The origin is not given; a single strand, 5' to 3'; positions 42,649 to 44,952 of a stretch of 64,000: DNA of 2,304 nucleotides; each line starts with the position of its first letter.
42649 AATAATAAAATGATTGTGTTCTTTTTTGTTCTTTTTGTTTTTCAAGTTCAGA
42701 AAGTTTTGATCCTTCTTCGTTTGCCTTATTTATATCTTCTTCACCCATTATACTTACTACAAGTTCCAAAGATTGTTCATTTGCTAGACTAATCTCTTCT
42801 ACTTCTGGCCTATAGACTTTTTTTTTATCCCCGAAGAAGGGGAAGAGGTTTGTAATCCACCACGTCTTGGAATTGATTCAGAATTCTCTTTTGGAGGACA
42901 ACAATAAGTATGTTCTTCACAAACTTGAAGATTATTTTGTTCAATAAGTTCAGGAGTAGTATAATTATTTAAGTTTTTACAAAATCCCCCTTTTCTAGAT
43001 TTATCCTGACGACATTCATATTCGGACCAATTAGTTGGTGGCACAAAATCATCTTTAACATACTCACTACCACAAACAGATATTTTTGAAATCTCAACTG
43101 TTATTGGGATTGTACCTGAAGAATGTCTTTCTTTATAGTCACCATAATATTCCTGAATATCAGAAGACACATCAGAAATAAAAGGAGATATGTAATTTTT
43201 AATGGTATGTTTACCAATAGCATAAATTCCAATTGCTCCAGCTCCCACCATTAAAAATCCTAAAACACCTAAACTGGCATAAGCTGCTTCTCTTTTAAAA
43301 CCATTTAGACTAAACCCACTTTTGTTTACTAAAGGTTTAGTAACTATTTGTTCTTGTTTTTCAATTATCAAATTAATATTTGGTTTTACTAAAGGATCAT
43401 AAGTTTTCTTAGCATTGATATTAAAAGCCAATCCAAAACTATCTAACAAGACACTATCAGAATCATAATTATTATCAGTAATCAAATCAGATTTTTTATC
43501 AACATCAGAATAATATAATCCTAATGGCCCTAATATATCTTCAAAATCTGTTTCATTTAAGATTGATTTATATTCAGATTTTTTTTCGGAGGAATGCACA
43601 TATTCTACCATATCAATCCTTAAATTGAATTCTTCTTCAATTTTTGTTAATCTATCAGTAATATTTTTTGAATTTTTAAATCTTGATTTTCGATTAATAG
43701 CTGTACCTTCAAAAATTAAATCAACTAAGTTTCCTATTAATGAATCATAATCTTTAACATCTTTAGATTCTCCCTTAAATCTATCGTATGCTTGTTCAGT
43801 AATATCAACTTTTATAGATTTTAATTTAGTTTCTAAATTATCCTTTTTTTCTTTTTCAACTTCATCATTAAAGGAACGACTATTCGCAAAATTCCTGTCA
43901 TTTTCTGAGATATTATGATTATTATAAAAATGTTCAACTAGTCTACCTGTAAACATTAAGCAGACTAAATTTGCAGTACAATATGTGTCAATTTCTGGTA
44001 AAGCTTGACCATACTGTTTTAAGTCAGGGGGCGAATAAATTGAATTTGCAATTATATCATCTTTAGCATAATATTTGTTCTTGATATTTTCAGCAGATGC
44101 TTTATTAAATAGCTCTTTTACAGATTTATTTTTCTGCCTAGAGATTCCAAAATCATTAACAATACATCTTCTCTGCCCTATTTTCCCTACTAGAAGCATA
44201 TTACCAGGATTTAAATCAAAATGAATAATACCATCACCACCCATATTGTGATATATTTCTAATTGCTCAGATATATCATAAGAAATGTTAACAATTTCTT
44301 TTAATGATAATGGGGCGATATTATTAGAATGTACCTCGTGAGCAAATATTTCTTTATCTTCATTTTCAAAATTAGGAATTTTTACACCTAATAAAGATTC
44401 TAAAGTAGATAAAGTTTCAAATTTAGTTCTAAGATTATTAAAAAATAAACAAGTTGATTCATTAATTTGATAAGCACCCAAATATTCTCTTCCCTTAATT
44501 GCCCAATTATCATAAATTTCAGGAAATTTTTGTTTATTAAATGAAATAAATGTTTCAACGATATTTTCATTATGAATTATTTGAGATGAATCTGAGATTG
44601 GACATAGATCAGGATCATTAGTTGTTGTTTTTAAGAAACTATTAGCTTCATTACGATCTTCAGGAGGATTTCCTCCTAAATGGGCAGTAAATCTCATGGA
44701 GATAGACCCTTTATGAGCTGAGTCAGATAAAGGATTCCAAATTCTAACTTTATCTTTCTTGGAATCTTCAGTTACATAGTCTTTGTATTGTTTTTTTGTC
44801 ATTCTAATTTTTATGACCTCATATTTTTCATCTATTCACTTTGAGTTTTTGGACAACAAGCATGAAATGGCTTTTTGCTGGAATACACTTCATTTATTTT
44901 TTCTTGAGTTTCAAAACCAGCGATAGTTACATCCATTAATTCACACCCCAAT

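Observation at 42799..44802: Receptor-like eukaryotic-type protein kinase: cytoplasmic kinase domain, single TM, Cys-rich extracellular C-terminal domain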

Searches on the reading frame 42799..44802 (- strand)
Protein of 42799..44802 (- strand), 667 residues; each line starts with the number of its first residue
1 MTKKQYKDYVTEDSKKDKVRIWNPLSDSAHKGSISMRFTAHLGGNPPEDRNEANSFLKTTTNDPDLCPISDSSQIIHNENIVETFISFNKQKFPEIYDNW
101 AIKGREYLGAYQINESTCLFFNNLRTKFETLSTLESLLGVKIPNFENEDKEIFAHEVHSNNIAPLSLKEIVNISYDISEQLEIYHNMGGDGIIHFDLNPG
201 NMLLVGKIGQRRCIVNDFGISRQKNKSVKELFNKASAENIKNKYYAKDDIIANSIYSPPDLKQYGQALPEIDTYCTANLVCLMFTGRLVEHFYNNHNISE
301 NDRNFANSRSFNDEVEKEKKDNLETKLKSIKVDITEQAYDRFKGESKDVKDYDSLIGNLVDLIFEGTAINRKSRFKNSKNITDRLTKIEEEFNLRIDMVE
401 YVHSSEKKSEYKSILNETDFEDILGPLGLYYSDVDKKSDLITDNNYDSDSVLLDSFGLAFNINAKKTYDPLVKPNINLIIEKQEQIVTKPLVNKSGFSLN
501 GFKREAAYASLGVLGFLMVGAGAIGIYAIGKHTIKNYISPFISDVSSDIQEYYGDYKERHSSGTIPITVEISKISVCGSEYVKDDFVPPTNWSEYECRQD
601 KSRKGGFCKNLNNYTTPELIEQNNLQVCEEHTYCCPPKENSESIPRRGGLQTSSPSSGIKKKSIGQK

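Call 3: search_protein_families(library=pfam, proteins=[window:42799-44802:-], max_evalue=1)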
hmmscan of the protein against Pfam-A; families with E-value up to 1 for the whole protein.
window:42799-44802:- (667 aa): 5 families
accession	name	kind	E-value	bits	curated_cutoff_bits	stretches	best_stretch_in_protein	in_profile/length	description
PF00069.31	Pkinase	-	1.6e-08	34.7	31.7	1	162-325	92-234/263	Protein kinase domain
PF07714.23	PK_Tyr_Ser-Thr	-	3.7e-05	23.6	23.1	1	162-278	96-204/258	Protein tyrosine and serine/threonine kinase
PF03109.22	ABC1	-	0.0071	15.9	22.9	1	187-234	183-227/244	ABC1 atypical kinase-like domain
PF03885.18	DUF327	-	0.084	13.3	25.8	1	301-391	16-110/143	Protein of unknown function (DUF327)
PF09124.16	Endonuc-dimeris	-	0.11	13.1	22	0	423-441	24-42/54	T4 recombination endonuclease VII, dimerisation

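Call 8: find_homologous_proteins(query=window:42799-44802:-, max_evalue=0.001)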
Query window:42799-44802:- (667 aa): 1 proteins with E <= 0.001 among 8000 candidates.
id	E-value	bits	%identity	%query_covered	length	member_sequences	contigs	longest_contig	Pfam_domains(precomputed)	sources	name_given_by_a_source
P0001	1.6e-151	524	45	96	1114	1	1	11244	PF00069.32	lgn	-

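Call 11: find_encoding_contigs(protein=P0001, flank=10000)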
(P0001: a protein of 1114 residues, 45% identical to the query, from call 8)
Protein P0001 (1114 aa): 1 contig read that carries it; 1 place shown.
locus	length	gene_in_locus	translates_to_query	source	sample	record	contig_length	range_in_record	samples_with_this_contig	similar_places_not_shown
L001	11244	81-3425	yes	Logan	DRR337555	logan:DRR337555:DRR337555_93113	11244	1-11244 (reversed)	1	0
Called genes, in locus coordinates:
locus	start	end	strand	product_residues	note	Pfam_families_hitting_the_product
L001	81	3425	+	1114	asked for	PF00069:Pkinase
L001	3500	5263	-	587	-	-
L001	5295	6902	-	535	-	PF00004:AAA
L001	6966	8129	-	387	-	-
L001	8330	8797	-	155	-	-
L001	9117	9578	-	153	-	-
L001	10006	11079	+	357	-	-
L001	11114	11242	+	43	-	?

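Call 32: search_protein_representatives(alignment_id=A2)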
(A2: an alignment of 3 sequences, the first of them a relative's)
Query: 3 sequences, 1045 profile positions. Proteins with E-value up to 0.001 (for the whole library): 59; up to 1e-10: 29; up to 1e-30: 6. The best 59 are listed.
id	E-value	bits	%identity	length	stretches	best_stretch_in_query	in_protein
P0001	0.0e+00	2040.7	-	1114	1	1-1045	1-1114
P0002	1.9e-207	708.1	-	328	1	1-320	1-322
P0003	4.1e-42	160.7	-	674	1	105-615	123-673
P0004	2.3e-41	158.2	-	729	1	7-393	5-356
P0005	3.6e-37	144.3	-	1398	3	56-385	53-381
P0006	1.5e-32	129.0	-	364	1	106-374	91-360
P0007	2.1e-30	121.9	-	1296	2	32-384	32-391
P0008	8.8e-29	116.5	-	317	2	106-298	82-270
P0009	1.4e-28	115.9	-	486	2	77-294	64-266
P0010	6.5e-28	113.7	-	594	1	55-386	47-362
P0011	8.7e-28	113.3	-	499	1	55-354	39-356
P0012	1.5e-27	112.5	-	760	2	101-293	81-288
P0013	2.2e-27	111.9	-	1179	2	50-296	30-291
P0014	6.7e-27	110.3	-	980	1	53-293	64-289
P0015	1.6e-25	105.8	-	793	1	105-385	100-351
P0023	3.5e-19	84.8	-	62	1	624-679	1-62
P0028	5.8e-14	67.5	-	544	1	129-385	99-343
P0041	4.3e-05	38.1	-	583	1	519-625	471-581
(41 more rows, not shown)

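Call 35: find_encoding_contigs(protein=P0023, flank=10000)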
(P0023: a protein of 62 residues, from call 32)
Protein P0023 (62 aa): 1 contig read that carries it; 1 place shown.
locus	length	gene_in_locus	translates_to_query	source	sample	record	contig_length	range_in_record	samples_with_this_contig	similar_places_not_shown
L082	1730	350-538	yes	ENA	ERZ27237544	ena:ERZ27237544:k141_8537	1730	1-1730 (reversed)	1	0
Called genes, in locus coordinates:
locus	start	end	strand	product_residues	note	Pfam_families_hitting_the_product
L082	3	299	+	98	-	?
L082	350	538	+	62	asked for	-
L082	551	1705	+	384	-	-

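Call 36: find_encoding_contigs(protein=P0002, flank=10000)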
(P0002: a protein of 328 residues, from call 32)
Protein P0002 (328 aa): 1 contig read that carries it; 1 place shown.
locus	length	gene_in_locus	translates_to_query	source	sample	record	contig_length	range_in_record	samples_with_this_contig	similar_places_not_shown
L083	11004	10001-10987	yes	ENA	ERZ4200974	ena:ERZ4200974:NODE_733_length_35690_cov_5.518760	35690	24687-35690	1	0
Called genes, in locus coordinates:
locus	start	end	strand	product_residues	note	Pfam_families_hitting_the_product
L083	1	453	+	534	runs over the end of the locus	-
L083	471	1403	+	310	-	-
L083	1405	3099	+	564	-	PF00069:Pkinase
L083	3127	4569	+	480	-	-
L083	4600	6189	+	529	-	-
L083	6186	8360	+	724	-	-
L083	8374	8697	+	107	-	-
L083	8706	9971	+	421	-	-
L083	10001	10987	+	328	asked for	PF00069:Pkinase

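Call 59: find_encoding_contigs(protein=P0003, flank=10000, max_places=3)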
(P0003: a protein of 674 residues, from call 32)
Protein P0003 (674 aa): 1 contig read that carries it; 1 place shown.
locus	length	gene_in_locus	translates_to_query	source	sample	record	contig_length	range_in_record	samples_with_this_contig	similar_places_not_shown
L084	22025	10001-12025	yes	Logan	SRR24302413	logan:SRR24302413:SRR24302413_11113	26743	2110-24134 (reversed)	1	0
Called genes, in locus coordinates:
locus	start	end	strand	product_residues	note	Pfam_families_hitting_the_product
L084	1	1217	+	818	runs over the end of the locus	-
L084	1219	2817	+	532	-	-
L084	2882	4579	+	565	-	-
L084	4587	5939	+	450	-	-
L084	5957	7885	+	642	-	PF13672:PP2C_2 (faint)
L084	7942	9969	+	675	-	-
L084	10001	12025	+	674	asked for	PF00069:Pkinase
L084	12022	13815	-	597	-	-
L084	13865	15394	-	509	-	-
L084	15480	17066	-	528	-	PF00004:AAA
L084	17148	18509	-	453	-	-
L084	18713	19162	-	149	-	-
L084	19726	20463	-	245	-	-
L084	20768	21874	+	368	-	-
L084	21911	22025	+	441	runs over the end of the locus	-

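Call 60: find_encoding_contigs(protein=P0041, flank=10000, max_places=3)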
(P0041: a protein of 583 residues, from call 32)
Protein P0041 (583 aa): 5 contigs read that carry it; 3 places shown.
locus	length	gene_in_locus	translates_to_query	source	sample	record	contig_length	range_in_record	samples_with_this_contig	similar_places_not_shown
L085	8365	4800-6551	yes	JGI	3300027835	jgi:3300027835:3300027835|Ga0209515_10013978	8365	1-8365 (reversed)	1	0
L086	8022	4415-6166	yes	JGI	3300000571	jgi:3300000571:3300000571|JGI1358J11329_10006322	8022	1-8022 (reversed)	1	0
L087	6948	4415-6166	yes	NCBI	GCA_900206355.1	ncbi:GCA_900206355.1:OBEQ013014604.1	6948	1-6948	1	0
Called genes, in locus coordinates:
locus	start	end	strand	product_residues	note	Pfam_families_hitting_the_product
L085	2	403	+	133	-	?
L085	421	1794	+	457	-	-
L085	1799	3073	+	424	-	PF13672:PP2C_2 (weak)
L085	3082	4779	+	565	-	-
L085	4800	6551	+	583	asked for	-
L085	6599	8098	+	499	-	-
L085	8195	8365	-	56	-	?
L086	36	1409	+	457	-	-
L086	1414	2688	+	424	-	PF13672:PP2C_2 (weak)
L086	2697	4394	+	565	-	-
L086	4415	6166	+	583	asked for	-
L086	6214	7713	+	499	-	-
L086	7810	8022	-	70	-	?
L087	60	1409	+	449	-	-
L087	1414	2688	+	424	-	PF13672:PP2C_2 (weak)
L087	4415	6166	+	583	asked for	-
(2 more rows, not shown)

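Call 61: search_protein_families(library=padloc, proteins=[window:42799-44802:-], max_evalue=0.01)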
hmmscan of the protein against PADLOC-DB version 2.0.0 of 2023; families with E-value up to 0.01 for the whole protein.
window:42799-44802:- (667 aa): 13 families
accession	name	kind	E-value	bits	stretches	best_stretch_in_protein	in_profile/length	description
PDLC04042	PD-T4-6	-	5.9e-09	34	1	163-290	104-212/292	-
PDLC04054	PD-T4-6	-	9.1e-08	29.9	1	161-253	104-188/347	-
PDLC04049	PD-T4-6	-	1.8e-06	25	1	161-246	107-187/442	-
PDLC04053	PD-T4-6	-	1.9e-06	25.5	1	160-226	102-163/311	-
PDLC04060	PD-T4-6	-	2.4e-06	24.7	1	163-225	103-159/486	-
PDLC04138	mad6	-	2.8e-06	24.5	1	160-229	145-208/659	mads_6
PDLC04048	PD-T4-6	-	5.9e-05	20.6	1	160-222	103-159/354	-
PDLC03920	MkoA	-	7.2e-05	19.2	1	172-393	127-282/1112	-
PDLC04052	PD-T4-6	-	0.0004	17.7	1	164-224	109-163/496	-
PDLC04040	PD-T4-6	-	0.0015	15.3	1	164-226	98-154/547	-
PDLC04045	PD-T4-6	-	0.0043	14.1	1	178-329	146-287/350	-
PDLC04039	PD-T4-6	-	0.0045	14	1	162-224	108-164/458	-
PDLC04061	PD-T4-6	-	0.0085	13.6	0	165-225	117-171/510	-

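Call 75: search_protein_families(library=ncbifam, proteins=[window:42799-44802:-], max_evalue=0.001)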
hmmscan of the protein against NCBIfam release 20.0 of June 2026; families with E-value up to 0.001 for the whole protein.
window:42799-44802:- (667 aa): 2 families
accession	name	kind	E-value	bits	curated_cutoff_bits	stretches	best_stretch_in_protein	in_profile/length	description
NF033483.0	PknB_PASTA_kin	equivalog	2.4e-05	23.6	450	1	163-225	102-158/563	Stk1 family PASTA domain-containing Ser/Thr kinase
TIGR03724.2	arch_bud32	equivalog_domain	0.00048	19.7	125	0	137-226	52-136/193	KEOPS complex kinase/ATPase Bud32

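Call 76: find_encoding_contigs(protein=P0028, flank=10000, max_places=2)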
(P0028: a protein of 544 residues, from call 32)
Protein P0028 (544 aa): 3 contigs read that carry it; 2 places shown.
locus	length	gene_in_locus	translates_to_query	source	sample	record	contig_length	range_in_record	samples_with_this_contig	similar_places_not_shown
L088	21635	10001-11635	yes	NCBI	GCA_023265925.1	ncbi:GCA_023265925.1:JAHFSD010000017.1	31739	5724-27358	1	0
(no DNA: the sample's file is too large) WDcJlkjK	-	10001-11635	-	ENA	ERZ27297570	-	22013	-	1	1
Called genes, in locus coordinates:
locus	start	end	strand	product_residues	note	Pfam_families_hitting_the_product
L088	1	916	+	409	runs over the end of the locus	-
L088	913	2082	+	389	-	-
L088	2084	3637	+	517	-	-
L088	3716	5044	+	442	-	PF14559:TPR_19 (faint)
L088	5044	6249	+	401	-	-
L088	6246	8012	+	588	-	PF13672:PP2C_2 (faint)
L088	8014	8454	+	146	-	-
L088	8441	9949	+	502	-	-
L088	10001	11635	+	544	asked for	PF07714:PK_Tyr_Ser-Thr (weak), PF00069:Pkinase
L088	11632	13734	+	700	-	-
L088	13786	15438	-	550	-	-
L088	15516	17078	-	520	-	-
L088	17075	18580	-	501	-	PF27228:MTBMA_p00010_2nd (weak)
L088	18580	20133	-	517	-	PF13521:AAA_28 (faint), PF00004:AAA, PF07728:AAA_5 (weak)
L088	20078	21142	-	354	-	-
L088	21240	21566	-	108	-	-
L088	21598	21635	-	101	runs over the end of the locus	PF00462:Glutaredoxin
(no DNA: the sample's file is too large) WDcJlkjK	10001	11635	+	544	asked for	PF07714:PK_Tyr_Ser-Thr (weak), PF00069:Pkinase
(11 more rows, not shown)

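Call 77: find_encoding_contigs(protein=P0012, flank=10000, max_places=2)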
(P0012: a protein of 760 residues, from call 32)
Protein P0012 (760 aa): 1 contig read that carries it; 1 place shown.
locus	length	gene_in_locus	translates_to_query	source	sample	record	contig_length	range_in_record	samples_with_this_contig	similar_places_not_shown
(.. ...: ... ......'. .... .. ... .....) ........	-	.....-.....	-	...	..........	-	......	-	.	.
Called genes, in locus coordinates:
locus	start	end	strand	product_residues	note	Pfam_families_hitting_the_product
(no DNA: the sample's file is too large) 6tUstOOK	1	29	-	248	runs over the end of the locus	PF01978:TrmB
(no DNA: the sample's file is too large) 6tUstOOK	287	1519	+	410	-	-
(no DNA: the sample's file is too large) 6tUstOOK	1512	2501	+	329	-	-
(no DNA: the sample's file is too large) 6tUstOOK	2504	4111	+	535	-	-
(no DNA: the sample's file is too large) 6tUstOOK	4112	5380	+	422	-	-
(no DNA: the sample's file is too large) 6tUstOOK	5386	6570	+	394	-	-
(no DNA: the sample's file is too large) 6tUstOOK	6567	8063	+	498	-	PF13672:PP2C_2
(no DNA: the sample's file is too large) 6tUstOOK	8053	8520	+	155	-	-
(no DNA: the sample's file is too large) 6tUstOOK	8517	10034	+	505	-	-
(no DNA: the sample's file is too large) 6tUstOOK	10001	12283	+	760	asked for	PF07714:PK_Tyr_Ser-Thr (weak), PF00069:Pkinase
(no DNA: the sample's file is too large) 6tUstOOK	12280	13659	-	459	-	-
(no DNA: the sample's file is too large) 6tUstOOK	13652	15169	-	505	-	-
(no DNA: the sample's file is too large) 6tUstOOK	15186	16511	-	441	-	PF13191:AAA_16 (faint), PF00004:AAA, PF00910:RNA_helicase (weak)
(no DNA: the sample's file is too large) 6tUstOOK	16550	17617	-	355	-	-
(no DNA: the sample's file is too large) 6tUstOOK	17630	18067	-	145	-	-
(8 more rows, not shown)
